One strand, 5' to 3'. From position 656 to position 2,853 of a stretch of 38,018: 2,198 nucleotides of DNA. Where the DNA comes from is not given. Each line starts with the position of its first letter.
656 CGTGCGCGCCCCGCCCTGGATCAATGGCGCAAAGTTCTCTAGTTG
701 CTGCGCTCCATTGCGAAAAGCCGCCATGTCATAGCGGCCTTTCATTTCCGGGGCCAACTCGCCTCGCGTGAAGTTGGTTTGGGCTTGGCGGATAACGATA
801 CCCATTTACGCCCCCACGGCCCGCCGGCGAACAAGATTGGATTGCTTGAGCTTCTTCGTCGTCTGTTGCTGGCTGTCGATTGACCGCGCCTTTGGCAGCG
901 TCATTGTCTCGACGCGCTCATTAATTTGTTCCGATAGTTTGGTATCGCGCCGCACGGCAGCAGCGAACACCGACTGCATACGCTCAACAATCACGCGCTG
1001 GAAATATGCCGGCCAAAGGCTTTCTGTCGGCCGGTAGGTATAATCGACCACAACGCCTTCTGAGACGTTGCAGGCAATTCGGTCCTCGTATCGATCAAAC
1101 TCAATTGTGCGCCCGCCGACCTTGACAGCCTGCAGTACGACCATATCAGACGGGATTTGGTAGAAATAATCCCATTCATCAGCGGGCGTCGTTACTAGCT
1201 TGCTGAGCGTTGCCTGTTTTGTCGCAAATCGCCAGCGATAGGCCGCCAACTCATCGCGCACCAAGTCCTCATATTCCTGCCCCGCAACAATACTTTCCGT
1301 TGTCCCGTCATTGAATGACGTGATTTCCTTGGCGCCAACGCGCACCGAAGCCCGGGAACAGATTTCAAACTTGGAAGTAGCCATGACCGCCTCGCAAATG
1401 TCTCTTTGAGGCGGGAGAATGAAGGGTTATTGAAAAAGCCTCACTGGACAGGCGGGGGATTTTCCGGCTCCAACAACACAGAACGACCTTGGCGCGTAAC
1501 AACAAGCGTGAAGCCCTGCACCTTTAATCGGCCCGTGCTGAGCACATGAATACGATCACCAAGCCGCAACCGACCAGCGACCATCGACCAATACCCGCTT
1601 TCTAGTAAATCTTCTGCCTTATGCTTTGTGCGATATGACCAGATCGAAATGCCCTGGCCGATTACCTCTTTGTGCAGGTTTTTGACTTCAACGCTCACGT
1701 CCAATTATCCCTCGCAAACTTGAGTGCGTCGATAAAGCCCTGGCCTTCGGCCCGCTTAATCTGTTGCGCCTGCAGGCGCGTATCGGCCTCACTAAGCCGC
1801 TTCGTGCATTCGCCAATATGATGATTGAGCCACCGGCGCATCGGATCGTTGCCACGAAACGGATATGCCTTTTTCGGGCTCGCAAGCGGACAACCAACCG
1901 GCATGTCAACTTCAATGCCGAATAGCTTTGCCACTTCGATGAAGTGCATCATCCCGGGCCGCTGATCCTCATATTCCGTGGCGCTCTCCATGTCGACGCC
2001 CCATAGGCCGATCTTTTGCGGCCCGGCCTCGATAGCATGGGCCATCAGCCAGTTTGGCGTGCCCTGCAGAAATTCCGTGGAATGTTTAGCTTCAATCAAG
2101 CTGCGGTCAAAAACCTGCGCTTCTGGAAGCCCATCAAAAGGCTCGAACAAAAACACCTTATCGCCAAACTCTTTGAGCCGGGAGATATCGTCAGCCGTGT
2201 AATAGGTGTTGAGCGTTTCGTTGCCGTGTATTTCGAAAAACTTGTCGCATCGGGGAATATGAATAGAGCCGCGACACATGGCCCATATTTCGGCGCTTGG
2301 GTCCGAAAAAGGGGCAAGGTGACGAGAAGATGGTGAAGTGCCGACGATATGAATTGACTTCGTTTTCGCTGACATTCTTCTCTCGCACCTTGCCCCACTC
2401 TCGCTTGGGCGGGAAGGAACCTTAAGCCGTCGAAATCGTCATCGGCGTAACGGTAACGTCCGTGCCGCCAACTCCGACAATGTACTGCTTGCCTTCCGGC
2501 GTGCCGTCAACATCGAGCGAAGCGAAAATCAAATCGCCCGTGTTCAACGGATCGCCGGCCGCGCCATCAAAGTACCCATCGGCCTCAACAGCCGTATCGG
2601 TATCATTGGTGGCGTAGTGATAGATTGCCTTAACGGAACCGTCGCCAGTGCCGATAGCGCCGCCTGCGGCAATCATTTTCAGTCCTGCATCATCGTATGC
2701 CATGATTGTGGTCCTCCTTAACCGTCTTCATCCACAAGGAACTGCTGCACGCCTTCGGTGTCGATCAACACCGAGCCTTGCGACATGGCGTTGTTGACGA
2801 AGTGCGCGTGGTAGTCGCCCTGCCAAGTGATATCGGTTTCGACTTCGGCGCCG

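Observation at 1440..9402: Exact 12-mer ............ repeated upstream of late genes, always on the late-gene strand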

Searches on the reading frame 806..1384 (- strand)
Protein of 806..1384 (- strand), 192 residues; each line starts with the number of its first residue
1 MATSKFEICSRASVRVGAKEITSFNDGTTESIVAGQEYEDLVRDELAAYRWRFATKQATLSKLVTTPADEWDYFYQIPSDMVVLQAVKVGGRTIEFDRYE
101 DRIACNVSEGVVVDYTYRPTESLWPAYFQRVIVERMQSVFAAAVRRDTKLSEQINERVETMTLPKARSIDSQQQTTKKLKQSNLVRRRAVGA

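Call 7: search_protein_families(library=phrogs, proteins=[window:806-1384:-], max_evalue=0.001)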
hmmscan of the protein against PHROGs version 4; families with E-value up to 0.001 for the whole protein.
window:806-1384:- (192 aa): 2 families
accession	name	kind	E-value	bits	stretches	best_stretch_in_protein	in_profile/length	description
phrog_394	-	tail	4.4e-33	115.4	1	3-188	2-188/190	tail protein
phrog_9239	-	tail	1.6e-06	27.8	1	6-91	5-91/741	tail tubular protein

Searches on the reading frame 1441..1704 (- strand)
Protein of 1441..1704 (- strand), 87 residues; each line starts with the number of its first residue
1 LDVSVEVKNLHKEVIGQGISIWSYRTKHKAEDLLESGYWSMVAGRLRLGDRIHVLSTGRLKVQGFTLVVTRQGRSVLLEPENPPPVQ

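Call 72: search_protein_families(library=pfam, proteins=[window:1441-1704:-], max_evalue=0.01)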
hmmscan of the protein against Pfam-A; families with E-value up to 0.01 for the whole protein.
window:1441-1704:- (87 aa): 0 families

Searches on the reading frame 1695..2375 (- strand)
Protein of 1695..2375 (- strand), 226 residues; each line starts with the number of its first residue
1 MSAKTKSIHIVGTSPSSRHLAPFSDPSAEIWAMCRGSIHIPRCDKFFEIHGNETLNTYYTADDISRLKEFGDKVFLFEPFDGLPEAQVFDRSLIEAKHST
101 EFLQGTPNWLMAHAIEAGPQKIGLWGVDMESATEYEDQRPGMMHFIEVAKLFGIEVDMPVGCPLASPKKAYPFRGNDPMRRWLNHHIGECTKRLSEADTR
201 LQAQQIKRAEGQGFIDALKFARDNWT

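Call 7: search_protein_families(library=phrogs, proteins=[window:1695-2375:-], max_evalue=0.001)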
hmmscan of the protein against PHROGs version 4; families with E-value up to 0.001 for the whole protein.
window:1695-2375:- (226 aa): 0 families

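Call 72: search_protein_families(library=pfam, proteins=[window:1695-2375:-], max_evalue=0.01)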
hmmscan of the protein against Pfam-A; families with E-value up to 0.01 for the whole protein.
window:1695-2375:- (226 aa): 0 families

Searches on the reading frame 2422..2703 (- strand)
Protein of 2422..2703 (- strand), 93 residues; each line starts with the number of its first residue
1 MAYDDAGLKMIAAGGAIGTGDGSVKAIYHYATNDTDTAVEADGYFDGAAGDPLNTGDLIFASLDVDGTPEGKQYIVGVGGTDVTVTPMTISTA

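Call 7: search_protein_families(library=phrogs, proteins=[window:2422-2703:-], max_evalue=0.001)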
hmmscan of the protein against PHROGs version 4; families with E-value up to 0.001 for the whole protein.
window:2422-2703:- (93 aa): 1 family
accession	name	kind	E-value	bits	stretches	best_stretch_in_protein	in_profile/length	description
phrog_18004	-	unknown function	8.2e-05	23.7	1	1-62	1-56/92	-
